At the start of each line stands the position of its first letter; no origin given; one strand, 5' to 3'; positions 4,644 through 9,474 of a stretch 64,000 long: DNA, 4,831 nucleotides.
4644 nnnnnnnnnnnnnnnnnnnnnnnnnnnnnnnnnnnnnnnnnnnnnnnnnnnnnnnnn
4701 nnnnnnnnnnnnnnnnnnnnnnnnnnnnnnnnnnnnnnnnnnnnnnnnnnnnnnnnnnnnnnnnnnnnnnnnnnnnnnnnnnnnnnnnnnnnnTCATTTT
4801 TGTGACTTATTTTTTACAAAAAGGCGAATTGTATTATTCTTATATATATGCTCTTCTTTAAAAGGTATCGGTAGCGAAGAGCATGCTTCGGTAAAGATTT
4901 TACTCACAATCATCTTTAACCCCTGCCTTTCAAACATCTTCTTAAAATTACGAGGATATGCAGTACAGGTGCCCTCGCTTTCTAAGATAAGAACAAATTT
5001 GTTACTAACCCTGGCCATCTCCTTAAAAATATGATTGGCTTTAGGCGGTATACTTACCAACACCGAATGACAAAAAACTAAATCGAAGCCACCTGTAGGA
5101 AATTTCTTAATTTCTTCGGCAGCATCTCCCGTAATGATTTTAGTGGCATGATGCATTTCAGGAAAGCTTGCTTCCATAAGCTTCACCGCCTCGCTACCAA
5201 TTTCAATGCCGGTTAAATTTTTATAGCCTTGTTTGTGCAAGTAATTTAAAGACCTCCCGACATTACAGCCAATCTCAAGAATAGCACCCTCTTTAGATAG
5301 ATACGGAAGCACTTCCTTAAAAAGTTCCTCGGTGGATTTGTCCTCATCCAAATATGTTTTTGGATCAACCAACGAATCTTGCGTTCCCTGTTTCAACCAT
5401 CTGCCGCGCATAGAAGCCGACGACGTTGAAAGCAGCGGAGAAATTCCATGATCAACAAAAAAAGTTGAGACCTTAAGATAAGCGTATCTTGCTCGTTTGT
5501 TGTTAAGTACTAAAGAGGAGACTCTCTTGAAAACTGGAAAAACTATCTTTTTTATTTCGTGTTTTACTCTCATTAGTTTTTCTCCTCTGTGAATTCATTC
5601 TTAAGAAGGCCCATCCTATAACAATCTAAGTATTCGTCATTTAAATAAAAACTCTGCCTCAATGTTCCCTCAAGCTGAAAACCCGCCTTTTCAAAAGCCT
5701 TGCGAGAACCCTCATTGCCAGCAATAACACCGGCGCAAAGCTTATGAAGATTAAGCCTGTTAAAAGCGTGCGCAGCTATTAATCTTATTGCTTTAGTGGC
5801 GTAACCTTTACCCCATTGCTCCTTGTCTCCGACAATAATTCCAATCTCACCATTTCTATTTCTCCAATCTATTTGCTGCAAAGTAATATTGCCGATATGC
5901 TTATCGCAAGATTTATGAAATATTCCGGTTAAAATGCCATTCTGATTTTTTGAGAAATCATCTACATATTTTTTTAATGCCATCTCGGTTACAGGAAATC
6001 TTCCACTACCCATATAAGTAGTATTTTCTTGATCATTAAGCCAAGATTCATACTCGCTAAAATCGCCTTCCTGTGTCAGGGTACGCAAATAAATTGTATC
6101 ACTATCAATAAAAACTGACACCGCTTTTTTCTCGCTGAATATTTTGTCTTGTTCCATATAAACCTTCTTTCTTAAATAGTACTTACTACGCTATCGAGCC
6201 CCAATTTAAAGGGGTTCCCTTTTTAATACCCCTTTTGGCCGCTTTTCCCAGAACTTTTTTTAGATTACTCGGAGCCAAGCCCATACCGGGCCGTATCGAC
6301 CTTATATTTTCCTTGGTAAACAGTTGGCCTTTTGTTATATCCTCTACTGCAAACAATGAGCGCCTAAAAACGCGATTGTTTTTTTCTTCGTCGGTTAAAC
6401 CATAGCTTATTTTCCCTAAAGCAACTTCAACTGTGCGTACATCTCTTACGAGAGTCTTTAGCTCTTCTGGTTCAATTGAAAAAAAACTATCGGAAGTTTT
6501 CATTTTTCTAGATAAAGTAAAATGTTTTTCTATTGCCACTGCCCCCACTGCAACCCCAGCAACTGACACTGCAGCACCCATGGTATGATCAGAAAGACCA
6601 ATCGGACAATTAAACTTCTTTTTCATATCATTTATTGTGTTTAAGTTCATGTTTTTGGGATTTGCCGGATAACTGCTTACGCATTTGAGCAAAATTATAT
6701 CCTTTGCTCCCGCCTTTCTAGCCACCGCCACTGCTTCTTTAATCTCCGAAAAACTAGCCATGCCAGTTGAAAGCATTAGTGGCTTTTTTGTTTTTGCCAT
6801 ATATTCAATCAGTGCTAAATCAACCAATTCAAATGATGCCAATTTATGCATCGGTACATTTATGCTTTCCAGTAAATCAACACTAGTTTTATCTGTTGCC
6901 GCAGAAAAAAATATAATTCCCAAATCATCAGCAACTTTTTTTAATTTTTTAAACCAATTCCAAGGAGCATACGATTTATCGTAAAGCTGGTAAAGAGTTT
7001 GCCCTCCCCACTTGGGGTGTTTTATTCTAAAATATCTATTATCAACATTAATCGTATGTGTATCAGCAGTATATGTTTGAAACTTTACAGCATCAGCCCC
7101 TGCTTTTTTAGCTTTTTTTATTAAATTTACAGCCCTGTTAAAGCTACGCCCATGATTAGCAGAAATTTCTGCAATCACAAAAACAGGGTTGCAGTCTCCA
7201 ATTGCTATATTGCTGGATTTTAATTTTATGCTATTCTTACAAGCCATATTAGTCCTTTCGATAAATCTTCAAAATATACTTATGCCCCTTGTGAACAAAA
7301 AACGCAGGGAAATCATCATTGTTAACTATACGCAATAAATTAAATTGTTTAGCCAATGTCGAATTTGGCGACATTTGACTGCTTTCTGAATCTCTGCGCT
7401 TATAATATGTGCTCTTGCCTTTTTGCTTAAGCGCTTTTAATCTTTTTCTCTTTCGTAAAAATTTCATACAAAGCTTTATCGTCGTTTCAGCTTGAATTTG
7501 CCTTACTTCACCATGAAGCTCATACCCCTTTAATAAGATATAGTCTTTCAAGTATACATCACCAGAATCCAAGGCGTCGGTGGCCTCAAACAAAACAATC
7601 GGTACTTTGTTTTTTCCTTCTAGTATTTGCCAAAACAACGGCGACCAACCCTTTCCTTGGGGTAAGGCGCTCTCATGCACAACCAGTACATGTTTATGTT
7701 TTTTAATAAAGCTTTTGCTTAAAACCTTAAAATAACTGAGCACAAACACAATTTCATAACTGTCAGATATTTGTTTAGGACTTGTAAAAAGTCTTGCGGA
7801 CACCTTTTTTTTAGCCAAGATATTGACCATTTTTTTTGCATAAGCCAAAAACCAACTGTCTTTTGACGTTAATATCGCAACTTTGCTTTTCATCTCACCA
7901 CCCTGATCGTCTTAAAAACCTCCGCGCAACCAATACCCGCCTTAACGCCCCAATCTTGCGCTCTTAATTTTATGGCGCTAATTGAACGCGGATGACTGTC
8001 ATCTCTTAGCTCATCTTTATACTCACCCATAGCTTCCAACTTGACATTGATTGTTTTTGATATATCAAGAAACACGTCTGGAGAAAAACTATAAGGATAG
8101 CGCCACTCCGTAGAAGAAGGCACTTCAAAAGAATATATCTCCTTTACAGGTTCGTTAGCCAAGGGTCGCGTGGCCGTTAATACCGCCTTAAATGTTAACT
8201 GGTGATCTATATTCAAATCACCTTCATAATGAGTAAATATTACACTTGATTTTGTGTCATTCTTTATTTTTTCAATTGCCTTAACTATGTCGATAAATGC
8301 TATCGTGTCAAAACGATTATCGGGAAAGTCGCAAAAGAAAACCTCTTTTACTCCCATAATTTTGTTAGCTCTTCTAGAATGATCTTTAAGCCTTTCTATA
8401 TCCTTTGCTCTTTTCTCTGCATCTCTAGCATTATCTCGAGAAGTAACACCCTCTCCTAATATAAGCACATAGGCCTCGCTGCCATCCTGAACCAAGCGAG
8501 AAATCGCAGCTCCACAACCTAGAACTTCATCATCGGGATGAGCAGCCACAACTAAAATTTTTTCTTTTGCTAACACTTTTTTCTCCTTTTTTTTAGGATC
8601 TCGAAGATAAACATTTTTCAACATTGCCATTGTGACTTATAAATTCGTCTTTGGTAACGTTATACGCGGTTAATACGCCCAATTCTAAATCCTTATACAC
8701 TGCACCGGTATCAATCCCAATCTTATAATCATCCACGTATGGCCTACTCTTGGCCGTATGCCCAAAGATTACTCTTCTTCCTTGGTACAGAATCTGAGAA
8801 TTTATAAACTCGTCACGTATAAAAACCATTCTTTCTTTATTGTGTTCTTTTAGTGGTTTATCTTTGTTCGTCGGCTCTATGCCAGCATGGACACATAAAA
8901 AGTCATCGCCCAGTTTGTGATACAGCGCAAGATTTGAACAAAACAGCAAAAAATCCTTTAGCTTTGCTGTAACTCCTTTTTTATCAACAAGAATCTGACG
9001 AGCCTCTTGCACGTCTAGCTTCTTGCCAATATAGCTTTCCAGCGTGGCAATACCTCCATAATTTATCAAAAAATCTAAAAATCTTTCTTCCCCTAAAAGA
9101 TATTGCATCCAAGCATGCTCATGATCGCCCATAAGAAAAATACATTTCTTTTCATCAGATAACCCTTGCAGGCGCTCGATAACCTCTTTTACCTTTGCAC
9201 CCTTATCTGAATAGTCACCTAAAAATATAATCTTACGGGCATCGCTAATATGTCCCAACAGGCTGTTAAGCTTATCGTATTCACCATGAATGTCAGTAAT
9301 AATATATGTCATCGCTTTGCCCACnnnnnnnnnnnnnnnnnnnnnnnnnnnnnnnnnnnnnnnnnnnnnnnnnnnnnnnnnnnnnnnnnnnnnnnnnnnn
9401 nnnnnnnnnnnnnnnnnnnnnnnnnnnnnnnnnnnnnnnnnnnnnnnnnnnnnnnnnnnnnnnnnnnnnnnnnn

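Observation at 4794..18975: Pseudaminic-acid-type nonulosonate pathway embedded in an unusually elaborate tailoring set (B12-radical-SAM, ATP-grasp, PIG-L deacetylase + formyltransferase, class-III aminotransferase, Gfo/Idh/MocA, two MTases)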

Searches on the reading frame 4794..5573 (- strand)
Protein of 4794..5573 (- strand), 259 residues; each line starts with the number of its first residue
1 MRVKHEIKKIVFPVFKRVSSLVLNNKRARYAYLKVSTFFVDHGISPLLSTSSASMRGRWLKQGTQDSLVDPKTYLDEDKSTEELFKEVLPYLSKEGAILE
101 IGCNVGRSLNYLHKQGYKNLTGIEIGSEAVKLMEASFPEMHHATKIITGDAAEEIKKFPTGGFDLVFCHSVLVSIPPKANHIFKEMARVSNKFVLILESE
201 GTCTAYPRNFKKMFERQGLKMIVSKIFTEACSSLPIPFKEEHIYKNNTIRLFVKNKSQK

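Call 4: search_protein_families(library=pfam, proteins=[window:4794-5573:-])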
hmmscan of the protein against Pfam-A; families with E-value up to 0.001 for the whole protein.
window:4794-5573:- (259 aa): 6 families
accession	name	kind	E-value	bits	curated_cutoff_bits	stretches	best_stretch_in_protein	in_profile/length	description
PF08241.18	Methyltransf_11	-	2.3e-12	47.8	21.2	1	99-189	1-86/95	Methyltransferase domain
PF13649.12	Methyltransf_25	-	7.8e-12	46.2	27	1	98-189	1-92/97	Methyltransferase domain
PF13489.12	Methyltransf_23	-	1.4e-07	31.9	27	1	83-188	11-106/164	Methyltransferase domain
PF08242.18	Methyltransf_12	-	2.6e-07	31.7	30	1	99-188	1-90/98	Methyltransferase domain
PF13847.12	Methyltransf_31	-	6.7e-07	29.5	27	1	93-211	2-123/145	Methyltransferase domain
PF07021.18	MetW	-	7.9e-06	26.1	21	1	85-195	4-107/193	Methionine biosynthesis protein MetW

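Call 6: search_protein_families(library=ncbifam, proteins=[window:4794-5573:-], max_evalue=0.00001)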
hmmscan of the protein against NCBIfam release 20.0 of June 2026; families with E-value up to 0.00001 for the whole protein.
window:4794-5573:- (259 aa): 4 families
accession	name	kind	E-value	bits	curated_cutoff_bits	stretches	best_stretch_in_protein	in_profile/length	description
TIGR03587.1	Pse_Me-ase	hypoth_equivalog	3.8e-14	53.3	112.05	1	81-215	30-162/204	pseudaminic acid biosynthesis-associated methylase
TIGR02081.1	metW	equivalog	9.7e-08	31.8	189.5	1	85-195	4-107/194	methionine biosynthesis protein MetW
NF045667.1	MTase_DVU1556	equivalog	5.4e-07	29.3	155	1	93-189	21-110/213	DVU_1556 family methyltransferase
NF008992.0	PRK12335.1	equivalog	9.8e-06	24.9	303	0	80-220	106-248/289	SAM-dependent methyltransferase TehB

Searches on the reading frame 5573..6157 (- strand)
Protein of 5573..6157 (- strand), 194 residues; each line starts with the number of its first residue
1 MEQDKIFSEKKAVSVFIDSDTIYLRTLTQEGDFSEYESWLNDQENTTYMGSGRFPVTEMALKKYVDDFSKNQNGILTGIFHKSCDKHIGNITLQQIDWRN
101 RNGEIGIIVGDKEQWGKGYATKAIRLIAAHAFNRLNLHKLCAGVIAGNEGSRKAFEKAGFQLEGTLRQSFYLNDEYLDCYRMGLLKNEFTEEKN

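Call 4: search_protein_families(library=pfam, proteins=[window:5573-6157:-])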
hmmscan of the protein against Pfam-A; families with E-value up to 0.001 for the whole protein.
window:5573-6157:- (194 aa): 5 families
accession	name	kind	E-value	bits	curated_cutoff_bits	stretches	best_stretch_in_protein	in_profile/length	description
PF13302.13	Acetyltransf_3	-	1.9e-25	90.6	25.4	1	22-161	2-138/138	Acetyltransferase (GNAT) domain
PF13420.13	Acetyltransf_4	-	1.9e-13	51.1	24.3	1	26-178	3-152/155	Acetyltransferase (GNAT) domain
PF00583.31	Acetyltransf_1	-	1.1e-10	42.3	20.7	1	64-160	24-116/116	Acetyltransferase (GNAT) family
PF13523.12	Acetyltransf_8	-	1.3e-05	25.3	27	1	103-165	80-142/145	Acetyltransferase (GNAT) domain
PF08445.16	FR47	-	0.0006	20.2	22.1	1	99-163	18-80/86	FR47-like protein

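Call 6: search_protein_families(library=ncbifam, proteins=[window:5573-6157:-], max_evalue=0.00001)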
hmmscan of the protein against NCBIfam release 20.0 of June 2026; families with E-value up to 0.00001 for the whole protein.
window:5573-6157:- (194 aa): 4 families
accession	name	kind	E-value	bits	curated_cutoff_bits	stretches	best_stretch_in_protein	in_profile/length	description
NF011709.0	PRK15130.1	equivalog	5.1e-17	62.3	218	1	85-192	66-172/186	spermidine N1-acetyltransferase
NF007539.0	PRK10151.1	equivalog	1.8e-10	40.7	184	1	85-179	76-169/179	50S ribosomal protein L7/L12-serine acetyltransferase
TIGR03585.1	PseH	equivalog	1.9e-09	37.8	93.1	1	85-182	60-155/156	UDP-4-amino-4,6-dideoxy-N-acetyl-beta-L-altrosamine N-acetyltransferase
NF007527.0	PRK10140.1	equivalog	4.4e-07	29.9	236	1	90-183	67-159/162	N-acetyltransferase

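Call 29: search_protein_families(library=ncbifam, proteins=[window:5573-6157:-], max_evalue=5)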
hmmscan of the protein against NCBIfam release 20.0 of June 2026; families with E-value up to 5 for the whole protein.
window:5573-6157:- (194 aa): 16 families
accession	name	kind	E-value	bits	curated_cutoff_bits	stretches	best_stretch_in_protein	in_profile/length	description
NF011709.0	PRK15130.1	equivalog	5.1e-17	62.3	218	1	85-192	66-172/186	spermidine N1-acetyltransferase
NF007539.0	PRK10151.1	equivalog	1.8e-10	40.7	184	1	85-179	76-169/179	50S ribosomal protein L7/L12-serine acetyltransferase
TIGR03585.1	PseH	equivalog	1.9e-09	37.8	93.1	1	85-182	60-155/156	UDP-4-amino-4,6-dideoxy-N-acetyl-beta-L-altrosamine N-acetyltransferase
NF007527.0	PRK10140.1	equivalog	4.4e-07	29.9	236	1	90-183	67-159/162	N-acetyltransferase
NF040503.1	resist_ArsN1a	equivalog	0.00011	22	170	1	104-182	79-155/159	arsinothricin resistance N-acetyltransferase ArsN1 family A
NF000225.3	AAC_6p_Strep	exception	0.00016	21.6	250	1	87-188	51-154/156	aminoglycoside 6'-N-acetyltransferase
NF033693.0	AAC_6p_Ie_fam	exception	0.00039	20.6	340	1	19-182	5-175/179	AAC(6')-Ie family aminoglycoside N-acetyltransferase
NF000485.1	TlmB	exception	0.00043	19.6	625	1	112-170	93-151/292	bleomycin family antibiotic N-acetyltransferase TlmB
NF033074.0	AAC_6p_Ib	exception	0.00051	19.7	400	1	108-166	102-160/184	AAC(6')-Ib family aminoglycoside 6'-N-acetyltransferase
NF040702.1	ileS_w_GNAT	exception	0.00058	17.6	1999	1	13-168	278-425/1100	isoleucine--tRNA ligase, N-acetyltransferase domain-containing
NF000507.1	AAC_6p_Ie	exception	0.0012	18.8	450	1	105-183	98-176/201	aminoglycoside N-acetyltransferase AAC(6')-Ie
NF008072.0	PRK10809.1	equivalog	0.0039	16.9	190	1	103-192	105-193/194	ribosomal protein S5-alanine N-acetyltransferase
NF000483.1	BlmB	exception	0.0059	16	625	1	112-166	101-155/301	bleomycin family antibiotic N-acetyltransferase BlmB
NF012165.0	AAC_6p_set_A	equivalog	0.006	16.3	280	1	108-165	95-152/177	aminoglycoside 6'-N-acetyltransferase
TIGR04431.1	N6_acetyl_AAC6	equivalog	0.0086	15.7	260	1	108-166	102-160/184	AacA4 family aminoglycoside N(6')-acetyltransferase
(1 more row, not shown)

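Call 38: search_solved_structures(query=window:5573-6157:-, max_evalue=0.001)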
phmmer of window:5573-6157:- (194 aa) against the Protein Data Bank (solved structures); distinct sequences matched with E-value up to 0.001: 39.
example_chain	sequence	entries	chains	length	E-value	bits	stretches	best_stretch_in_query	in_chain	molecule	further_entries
6erd_A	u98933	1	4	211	1.4e-17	67.3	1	18-189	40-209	Aminoglycoside N6'-acetyltransferase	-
8q6u_A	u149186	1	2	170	3.7e-17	66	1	29-189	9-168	Aminoglycoside N6'-acetyltransferase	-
8fv0_C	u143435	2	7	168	8.2e-17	64.8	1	86-189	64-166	Diamine N-acetyltransferase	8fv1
5ix3_A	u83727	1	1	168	8.2e-17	64.8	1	86-189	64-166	Diamine N-acetyltransferase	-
6vfm_A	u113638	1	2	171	3.7e-14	56.2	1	84-193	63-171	Spermidine N1-acetyltransferase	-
1nsl_A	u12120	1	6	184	4.2e-14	56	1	71-193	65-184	Probable acetyltransferase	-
5wif_A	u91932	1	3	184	5.3e-14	55.7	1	84-189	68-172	Spermidine N1-acetyltransferase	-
6d72_A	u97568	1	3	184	5.4e-14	55.7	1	85-189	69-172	Spermidine N1-acetyltransferase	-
6vfn_A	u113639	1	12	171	9.8e-14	54.8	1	84-193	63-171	Spermidine N1-acetyltransferase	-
3tth_A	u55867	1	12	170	1.3e-13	54.4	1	84-187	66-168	Spermidine N1-acetyltransferase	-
3wr7_A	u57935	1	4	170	2e-13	53.8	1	80-192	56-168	Spermidine N1-acetyltransferase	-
6cy6_A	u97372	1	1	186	2.4e-13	53.5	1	80-192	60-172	Spermidine N(1)-acetyltransferase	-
4r9m_A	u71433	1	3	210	3.3e-13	53.1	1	80-192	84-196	Spermidine N(1)-acetyltransferase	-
7kwh_A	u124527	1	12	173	2.2e-12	50.4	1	86-190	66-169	Spermidine N(1)-acetyltransferase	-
6dau_A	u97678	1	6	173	2.3e-12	50.3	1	85-190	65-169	Spermidine N1-acetyltransferase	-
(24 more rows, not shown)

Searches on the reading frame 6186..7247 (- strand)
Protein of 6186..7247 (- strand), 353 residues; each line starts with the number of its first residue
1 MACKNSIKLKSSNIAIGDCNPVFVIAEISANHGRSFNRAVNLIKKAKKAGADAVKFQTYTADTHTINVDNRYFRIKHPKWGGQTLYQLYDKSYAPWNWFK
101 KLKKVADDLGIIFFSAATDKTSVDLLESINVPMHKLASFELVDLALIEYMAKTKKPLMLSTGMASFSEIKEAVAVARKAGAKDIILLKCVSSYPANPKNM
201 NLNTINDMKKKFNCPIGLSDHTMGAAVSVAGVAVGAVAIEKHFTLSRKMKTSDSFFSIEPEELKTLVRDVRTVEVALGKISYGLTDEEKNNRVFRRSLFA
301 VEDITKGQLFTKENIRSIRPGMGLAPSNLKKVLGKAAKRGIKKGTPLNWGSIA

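Call 4: search_protein_families(library=pfam, proteins=[window:6186-7247:-])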
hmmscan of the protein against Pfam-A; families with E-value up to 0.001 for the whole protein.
window:6186-7247:- (353 aa): 2 families
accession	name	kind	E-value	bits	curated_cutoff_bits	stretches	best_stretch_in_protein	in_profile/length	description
PF03102.20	NeuB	-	3e-88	295.8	22.1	1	42-280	1-239/241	NeuB family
PF08666.17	SAF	-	2e-11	44.7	21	1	295-350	1-60/63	SAF domain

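Call 6: search_protein_families(library=ncbifam, proteins=[window:6186-7247:-], max_evalue=0.00001)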
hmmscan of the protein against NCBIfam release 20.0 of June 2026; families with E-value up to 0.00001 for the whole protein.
window:6186-7247:- (353 aa): 4 families
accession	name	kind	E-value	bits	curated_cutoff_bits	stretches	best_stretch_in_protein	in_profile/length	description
TIGR03586.1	PseI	equivalog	2.6e-136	454.1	340.25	1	22-347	2-327/327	pseudaminic acid synthase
TIGR03569.1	NeuB_NnaB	equivalog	1e-93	314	399.65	1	22-345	1-327/329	N-acetylneuraminate synthase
NF006421.0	PRK08673.1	subfamily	9.4e-08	31.6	335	1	100-279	148-335/338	3-deoxy-7-phosphoheptulonate synthase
TIGR01361.1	DAHP_synth_Bsub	equivalog_domain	1.7e-06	27.6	267.75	1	100-272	79-259/260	3-deoxy-7-phosphoheptulonate synthase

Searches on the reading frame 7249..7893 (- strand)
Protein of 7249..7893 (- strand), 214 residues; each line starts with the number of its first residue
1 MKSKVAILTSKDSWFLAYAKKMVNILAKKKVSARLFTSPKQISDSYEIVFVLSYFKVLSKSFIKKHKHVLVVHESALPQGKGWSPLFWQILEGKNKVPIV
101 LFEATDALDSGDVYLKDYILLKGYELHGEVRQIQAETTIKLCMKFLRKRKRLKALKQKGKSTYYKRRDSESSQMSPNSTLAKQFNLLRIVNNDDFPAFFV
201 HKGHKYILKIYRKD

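Call 4: search_protein_families(library=pfam, proteins=[window:7249-7893:-])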
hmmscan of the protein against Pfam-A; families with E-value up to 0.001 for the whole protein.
window:7249-7893:- (214 aa): 1 family
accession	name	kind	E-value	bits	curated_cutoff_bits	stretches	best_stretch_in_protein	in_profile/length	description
PF00551.24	Formyl_trans_N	-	2.4e-09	37.6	26.1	1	47-121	81-156/181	Formyl transferase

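Call 6: search_protein_families(library=ncbifam, proteins=[window:7249-7893:-], max_evalue=0.00001)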
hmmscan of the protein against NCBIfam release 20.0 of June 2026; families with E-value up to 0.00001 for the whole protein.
window:7249-7893:- (214 aa): 3 families
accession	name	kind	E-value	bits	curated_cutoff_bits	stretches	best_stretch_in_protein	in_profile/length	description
TIGR00460.1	fmt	equivalog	1.8e-14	53.6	201.5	1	21-194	56-230/315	methionyl-tRNA formyltransferase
NF005998.1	PRK08125.1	equivalog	1.3e-12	46.9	777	1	20-207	51-240/649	bifunctional UDP-4-amino-4-deoxy-L-arabinose formyltransferase/UDP-glucuronic acid oxidase ArnA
NF005414.0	PRK06988.1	equivalog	2.4e-08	33.3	316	1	47-209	79-245/311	formyltransferase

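Call 29: search_protein_families(library=ncbifam, proteins=[window:7249-7893:-], max_evalue=5)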
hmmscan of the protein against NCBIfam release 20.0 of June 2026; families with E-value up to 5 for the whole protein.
window:7249-7893:- (214 aa): 8 families
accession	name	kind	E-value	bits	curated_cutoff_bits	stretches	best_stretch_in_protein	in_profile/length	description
TIGR00460.1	fmt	equivalog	1.8e-14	53.6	201.5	1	21-194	56-230/315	methionyl-tRNA formyltransferase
NF005998.1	PRK08125.1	equivalog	1.3e-12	46.9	777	1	20-207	51-240/649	bifunctional UDP-4-amino-4-deoxy-L-arabinose formyltransferase/UDP-glucuronic acid oxidase ArnA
NF005414.0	PRK06988.1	equivalog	2.4e-08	33.3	316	1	47-209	79-245/311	formyltransferase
TIGR00655.1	PurU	equivalog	0.0038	16.9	285.95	1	42-117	159-233/280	formyltetrahydrofolate deformylase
TIGR02764.1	spore_ybaN_pdaB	equivalog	0.0075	16.1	237.4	1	3-47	5-49/191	polysaccharide deacetylase family sporulation protein PdaB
NF004684.0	PRK06027.1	subfamily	0.018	14.8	223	1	44-85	164-206/286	formyltetrahydrofolate deformylase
TIGR00639.1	PurN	equivalog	0.048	13.2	150.1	1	45-117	79-152/192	phosphoribosylglycinamide formyltransferase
NF045554.1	AmiPhnlOxPhsA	equivalog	0.2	10.1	950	1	39-94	363-419/581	O-aminophenol oxidase PhsA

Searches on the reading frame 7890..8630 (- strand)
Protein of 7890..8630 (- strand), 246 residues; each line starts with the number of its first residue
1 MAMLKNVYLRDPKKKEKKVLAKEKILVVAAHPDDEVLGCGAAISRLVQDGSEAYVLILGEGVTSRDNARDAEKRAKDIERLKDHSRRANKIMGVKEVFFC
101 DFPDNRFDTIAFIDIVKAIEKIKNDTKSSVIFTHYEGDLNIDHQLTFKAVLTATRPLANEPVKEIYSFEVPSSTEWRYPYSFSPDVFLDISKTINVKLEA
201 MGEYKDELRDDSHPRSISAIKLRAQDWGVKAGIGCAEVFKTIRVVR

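Call 4: search_protein_families(library=pfam, proteins=[window:7890-8630:-])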
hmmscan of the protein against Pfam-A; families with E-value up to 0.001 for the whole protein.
window:7890-8630:- (246 aa): 1 family
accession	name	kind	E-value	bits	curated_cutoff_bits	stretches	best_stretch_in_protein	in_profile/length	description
PF02585.22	PIG-L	-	4.2e-24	85.9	28.2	1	26-153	1-128/129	GlcNAc-PI de-N-acetylase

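Call 6: search_protein_families(library=ncbifam, proteins=[window:7890-8630:-], max_evalue=0.00001)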
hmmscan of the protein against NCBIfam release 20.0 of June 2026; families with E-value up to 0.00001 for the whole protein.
window:7890-8630:- (246 aa): 3 families
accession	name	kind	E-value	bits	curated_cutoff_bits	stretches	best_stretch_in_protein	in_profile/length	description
TIGR04001.1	thiol_BshB1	equivalog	1.2e-15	57.8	182.5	1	24-241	3-220/226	bacillithiol biosynthesis deacetylase BshB1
TIGR04000.1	thiol_BshB2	equivalog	1.2e-10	41.4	195.25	1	24-202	2-179/217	bacillithiol biosynthesis deacetylase BshB2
NF002557.0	PRK02122.1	subfamily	1.8e-06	26.4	384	1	10-61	358-409/653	glucosamine-6-phosphate deaminase-like protein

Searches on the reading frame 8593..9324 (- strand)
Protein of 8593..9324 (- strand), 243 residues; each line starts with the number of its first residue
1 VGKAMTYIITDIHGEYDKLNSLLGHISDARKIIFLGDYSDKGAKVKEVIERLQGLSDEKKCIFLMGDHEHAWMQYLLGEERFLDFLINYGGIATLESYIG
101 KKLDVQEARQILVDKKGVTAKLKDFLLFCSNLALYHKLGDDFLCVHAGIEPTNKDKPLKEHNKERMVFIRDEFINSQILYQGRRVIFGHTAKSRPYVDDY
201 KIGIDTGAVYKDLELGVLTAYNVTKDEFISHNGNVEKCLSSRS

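Call 4: search_protein_families(library=pfam, proteins=[window:8593-9324:-])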
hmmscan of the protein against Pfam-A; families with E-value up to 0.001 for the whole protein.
window:8593-9324:- (243 aa): 2 families
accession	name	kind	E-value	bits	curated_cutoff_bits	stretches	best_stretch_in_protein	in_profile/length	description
PF00149.33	Metallophos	-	6.6e-12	46.7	21.5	1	7-173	4-139/191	Calcineurin-like phosphoesterase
PF06874.16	FBPase_2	-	0.00082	18.2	27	0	3-26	31-54/639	Firmicute fructose-1,6-bisphosphatase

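Call 6: search_protein_families(library=ncbifam, proteins=[window:8593-9324:-], max_evalue=0.00001)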
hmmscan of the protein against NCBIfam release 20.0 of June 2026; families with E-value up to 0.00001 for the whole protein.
window:8593-9324:- (243 aa): 3 families
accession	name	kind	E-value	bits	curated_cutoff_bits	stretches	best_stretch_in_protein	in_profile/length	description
NF001204.0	PRK00166.1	equivalog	1.5e-12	47.4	176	1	5-164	2-138/276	symmetrical bis(5'-nucleosyl)-tetraphosphatase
NF010148.0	PRK13625.1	equivalog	1.8e-10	40.8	340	1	8-212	5-215/245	bis(5'-nucleosyl)-tetraphosphatase PrpE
TIGR04075.1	bacter_Pnkp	equivalog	4.6e-09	35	750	1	26-80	219-273/851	polynucleotide kinase-phosphatase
